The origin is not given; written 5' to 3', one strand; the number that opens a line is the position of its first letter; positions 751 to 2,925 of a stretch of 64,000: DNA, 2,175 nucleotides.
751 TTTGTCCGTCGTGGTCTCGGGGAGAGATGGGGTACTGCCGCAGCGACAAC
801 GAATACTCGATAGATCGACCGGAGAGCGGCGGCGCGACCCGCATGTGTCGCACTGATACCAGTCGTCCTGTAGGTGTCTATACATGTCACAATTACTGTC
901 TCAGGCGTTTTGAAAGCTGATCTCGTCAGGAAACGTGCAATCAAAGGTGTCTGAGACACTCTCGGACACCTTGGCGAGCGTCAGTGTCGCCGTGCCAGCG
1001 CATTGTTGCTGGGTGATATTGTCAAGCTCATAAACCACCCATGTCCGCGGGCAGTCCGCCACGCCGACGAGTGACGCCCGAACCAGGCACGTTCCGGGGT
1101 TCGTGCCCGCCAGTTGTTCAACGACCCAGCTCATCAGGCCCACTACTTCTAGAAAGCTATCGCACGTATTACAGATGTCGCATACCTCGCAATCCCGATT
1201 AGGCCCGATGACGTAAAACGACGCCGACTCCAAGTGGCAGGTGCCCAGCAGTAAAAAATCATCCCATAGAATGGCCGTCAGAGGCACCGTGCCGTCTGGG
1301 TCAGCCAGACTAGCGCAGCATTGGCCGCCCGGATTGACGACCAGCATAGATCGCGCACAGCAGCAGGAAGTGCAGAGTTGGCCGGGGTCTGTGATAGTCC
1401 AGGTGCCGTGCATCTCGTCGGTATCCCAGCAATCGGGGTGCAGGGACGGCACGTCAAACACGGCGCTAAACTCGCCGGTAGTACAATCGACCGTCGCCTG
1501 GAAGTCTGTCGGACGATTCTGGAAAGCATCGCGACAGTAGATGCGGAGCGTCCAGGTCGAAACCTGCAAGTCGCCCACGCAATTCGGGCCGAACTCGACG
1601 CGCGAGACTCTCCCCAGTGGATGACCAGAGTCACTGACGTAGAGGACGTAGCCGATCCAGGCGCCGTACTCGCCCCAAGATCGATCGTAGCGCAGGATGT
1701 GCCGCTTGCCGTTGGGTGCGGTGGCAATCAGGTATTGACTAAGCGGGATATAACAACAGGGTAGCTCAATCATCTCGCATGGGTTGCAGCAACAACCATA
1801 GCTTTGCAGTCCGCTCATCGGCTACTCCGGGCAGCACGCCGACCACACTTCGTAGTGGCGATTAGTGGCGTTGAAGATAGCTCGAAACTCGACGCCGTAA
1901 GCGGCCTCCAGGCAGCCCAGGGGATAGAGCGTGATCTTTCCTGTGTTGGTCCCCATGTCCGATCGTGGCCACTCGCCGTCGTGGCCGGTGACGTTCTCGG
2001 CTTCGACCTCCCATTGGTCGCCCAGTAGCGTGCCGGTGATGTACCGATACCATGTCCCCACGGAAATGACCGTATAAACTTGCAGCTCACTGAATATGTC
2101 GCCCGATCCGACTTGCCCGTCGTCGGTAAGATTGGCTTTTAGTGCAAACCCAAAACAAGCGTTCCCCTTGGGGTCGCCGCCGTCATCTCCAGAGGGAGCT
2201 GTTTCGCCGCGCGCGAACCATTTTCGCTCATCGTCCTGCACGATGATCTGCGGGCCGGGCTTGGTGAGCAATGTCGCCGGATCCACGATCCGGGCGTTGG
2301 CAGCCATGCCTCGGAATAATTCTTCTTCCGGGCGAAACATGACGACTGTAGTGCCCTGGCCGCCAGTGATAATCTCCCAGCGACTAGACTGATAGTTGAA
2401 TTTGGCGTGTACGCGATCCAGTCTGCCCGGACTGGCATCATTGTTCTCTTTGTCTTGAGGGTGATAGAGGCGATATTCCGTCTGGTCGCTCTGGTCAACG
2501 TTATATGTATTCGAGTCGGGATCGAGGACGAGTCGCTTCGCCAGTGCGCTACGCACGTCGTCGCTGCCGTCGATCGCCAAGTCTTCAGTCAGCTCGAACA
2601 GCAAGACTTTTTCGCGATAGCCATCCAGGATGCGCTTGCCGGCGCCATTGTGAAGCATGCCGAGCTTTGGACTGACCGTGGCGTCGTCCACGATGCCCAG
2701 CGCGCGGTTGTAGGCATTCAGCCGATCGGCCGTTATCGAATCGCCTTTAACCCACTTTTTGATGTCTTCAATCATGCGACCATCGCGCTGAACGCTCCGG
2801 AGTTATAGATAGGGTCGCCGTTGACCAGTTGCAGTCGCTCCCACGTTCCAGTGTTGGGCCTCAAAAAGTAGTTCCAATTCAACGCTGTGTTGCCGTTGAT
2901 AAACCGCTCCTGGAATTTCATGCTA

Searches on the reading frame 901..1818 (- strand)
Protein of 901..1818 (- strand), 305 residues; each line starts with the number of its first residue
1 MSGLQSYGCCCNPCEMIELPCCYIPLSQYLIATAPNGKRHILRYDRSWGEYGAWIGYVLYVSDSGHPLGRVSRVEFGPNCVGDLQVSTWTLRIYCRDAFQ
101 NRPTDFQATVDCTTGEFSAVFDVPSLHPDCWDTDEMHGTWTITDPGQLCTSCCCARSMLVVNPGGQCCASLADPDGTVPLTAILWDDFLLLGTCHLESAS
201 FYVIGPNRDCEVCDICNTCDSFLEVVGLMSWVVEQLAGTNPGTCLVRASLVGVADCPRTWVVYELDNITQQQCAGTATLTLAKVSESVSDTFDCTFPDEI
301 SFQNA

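Call 73: find_encoding_contigs(protein=window:901-1818:-, flank=10000, max_places=4)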
Protein window:901-1818:- (305 aa): no gene with exactly this product is on record in the collection.
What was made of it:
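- Tried and rejected: The 305-aa ORF at 901-1818 is not on record (call 73).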

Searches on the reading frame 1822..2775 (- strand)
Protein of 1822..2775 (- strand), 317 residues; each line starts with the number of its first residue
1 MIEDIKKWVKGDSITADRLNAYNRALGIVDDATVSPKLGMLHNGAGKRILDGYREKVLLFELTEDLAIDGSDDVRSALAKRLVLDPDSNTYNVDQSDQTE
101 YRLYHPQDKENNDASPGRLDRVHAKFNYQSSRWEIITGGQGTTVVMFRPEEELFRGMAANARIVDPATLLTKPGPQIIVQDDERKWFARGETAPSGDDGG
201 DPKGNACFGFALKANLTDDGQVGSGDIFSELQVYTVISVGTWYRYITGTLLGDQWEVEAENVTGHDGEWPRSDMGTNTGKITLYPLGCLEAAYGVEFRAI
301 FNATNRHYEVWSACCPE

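Call 10: search_protein_families(library=pfam, max_evalue=0.01, proteins=[window:1822-2775:-])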
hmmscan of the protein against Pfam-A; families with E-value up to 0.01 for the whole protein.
window:1822-2775:- (317 aa): 0 families

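Call 11: search_protein_families(library=phrogs, max_evalue=0.01, proteins=[window:1822-2775:-])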
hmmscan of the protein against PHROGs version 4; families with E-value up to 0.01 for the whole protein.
window:1822-2775:- (317 aa): 0 families

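Call 74: find_encoding_contigs(protein=window:1822-2775:-, flank=10000, max_places=4)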
Protein window:1822-2775:- (317 aa): 11 contigs read that carry it; 4 places shown.
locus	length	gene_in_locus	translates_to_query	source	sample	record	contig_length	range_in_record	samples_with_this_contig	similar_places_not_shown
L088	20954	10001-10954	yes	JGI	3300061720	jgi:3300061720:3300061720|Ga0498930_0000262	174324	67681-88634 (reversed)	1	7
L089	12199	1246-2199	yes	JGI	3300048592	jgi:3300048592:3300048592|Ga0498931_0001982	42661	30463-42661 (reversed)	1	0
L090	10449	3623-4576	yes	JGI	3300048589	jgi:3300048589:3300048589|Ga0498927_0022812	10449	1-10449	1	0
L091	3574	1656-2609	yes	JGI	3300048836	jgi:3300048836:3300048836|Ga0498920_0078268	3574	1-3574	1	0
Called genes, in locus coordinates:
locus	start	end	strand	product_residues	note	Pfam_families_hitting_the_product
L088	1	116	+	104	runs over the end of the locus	-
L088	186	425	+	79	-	-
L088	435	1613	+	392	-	-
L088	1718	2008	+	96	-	-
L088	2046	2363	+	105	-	-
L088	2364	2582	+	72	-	-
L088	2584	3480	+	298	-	-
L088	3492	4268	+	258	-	-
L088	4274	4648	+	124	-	-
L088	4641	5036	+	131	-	-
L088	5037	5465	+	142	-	-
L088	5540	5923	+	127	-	-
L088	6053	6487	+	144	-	-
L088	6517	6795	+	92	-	-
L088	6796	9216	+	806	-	PF20155:TMP_3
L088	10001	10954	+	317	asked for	-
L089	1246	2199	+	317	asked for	-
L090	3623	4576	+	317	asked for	-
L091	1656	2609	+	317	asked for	-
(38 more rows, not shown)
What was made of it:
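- The genome also carries LPS-type sugar genes that could alter the cell surface (call 74).
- Tried and rejected: The neighbouring 317-aa gene gave the 174-kb contig (call 74).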
